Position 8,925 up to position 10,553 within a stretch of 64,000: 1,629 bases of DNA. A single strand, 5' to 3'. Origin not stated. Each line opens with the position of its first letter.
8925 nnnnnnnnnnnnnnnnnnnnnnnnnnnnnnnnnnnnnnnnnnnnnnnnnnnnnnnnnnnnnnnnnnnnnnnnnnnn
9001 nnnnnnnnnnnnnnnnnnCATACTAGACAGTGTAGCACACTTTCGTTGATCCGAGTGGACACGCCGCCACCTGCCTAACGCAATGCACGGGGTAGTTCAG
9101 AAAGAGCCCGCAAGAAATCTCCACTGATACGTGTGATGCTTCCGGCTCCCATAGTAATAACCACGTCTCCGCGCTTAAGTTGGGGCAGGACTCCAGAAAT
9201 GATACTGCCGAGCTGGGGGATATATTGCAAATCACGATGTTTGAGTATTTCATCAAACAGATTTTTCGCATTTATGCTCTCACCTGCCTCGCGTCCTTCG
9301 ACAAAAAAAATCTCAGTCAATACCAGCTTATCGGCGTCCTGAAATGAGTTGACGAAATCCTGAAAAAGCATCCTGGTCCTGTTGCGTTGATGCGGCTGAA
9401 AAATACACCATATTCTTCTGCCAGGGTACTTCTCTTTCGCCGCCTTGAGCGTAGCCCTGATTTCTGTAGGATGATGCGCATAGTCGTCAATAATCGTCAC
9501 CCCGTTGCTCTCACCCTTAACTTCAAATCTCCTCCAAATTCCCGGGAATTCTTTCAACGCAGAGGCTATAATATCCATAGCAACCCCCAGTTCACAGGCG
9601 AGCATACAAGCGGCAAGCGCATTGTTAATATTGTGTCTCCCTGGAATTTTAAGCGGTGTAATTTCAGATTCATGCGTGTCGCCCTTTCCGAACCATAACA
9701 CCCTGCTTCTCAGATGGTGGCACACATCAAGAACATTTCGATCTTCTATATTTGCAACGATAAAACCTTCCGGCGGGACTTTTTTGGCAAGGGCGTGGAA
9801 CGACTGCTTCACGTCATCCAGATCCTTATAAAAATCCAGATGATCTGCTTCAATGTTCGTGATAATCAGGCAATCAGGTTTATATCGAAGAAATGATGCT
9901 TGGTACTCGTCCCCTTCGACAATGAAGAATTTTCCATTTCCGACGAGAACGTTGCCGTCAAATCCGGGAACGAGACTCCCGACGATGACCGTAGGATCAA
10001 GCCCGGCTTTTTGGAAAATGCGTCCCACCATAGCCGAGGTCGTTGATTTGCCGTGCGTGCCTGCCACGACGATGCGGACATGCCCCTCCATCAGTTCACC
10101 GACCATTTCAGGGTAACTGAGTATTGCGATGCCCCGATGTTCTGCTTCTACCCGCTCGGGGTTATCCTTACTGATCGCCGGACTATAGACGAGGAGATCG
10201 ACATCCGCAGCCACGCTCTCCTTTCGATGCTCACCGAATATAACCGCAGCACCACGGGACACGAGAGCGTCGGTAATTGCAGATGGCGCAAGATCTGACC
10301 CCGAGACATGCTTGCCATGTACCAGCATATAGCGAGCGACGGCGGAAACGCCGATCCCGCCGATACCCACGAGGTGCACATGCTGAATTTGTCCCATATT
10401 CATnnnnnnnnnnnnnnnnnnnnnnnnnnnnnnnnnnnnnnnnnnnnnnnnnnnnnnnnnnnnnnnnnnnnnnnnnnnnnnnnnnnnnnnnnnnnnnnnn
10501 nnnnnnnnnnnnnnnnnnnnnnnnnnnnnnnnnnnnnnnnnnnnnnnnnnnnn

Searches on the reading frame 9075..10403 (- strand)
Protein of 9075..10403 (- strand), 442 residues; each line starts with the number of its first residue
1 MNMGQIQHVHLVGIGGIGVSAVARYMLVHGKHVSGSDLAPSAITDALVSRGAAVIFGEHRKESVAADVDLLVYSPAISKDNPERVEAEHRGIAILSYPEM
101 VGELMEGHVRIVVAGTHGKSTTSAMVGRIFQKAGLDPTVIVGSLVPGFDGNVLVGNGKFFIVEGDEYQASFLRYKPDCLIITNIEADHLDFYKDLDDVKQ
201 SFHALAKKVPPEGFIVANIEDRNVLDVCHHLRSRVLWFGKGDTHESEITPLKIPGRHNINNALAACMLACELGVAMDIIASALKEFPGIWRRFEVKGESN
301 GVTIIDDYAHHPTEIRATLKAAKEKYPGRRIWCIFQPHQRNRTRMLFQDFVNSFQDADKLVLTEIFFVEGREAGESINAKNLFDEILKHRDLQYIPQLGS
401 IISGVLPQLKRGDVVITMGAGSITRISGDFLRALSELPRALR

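Call 11: search_protein_families(library=pfam, proteins=[window:9075-10403:-], max_evalue=0.0001)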
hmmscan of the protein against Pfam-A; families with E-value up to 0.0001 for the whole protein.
window:9075-10403:- (442 aa): 4 families
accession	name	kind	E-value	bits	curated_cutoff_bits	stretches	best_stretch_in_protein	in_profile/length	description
PF02875.26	Mur_ligase_C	-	1e-27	97.9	28.4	1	291-421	1-127/127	Mur ligase, glutamate ligase domain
PF01225.30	Mur_ligase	-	1.9e-24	86.3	21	1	8-107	1-93/95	Mur ligase family, catalytic domain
PF08245.18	Mur_ligase_M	-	7.2e-20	72.2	24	1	113-268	1-199/200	Mur ligase middle domain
PF21799.2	MurD-like_N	-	7.9e-05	23.3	27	0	8-95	2-87/88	Mur ligase MurD-like, N-terminal domain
